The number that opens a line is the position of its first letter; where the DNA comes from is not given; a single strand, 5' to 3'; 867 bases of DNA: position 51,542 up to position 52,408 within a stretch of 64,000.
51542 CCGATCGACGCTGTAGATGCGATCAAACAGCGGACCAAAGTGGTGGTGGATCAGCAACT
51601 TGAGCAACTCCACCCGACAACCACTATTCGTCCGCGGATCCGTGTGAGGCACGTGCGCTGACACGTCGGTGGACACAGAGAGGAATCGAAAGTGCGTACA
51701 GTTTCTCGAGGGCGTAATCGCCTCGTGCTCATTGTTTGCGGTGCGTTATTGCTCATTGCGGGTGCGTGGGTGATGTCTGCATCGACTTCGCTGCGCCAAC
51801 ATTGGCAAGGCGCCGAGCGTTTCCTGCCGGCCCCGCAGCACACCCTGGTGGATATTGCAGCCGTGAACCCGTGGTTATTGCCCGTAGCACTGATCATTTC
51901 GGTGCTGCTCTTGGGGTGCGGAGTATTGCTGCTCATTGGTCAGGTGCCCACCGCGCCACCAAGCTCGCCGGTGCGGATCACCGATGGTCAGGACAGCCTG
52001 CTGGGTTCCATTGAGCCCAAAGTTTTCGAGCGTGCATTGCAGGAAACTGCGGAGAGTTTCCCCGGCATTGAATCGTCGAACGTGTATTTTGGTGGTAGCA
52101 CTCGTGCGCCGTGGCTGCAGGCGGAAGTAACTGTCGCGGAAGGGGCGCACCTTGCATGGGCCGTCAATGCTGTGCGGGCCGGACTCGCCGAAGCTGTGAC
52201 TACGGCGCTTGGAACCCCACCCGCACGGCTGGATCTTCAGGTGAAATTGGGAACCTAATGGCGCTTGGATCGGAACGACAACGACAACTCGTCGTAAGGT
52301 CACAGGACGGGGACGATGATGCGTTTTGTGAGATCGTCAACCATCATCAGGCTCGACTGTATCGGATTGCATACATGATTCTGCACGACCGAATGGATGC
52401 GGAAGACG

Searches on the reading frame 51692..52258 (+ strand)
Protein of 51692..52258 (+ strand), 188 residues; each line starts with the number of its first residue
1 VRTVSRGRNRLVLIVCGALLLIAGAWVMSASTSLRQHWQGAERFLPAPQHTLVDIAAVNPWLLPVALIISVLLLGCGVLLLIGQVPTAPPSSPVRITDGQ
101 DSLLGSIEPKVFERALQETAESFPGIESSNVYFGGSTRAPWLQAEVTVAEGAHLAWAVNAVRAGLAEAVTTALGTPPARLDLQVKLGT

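Call 75: find_encoding_contigs(protein=window:51692-52258:+, flank=10000, max_places=10)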
Protein window:51692-52258:+ (188 aa): 3 contigs read that carry it; 3 places shown.
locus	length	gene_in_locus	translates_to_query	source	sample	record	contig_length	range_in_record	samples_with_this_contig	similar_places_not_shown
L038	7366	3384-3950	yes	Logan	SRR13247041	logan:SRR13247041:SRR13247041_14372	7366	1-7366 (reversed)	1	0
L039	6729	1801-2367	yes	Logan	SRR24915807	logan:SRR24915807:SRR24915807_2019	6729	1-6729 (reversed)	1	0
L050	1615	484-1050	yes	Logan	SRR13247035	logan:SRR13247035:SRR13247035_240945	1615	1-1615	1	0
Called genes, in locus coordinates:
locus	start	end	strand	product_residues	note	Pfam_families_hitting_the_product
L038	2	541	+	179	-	?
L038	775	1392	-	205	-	PF02586:SRAP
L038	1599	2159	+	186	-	PF03780:Asp23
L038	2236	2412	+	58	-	-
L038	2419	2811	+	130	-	PF03780:Asp23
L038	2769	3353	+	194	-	PF19803:DUF6286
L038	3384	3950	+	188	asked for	-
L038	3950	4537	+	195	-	PF04545:Sigma70_r4 (faint), PF07638:Sigma70_ECF (weak), PF04542:Sigma70_r2, PF08281:Sigma70_r4_2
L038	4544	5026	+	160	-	-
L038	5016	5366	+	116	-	-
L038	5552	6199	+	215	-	PF11139:SfLAP (weak)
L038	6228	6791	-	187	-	PF10517:DM13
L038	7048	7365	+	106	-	?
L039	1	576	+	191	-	?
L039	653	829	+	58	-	-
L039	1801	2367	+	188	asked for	-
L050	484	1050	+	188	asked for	-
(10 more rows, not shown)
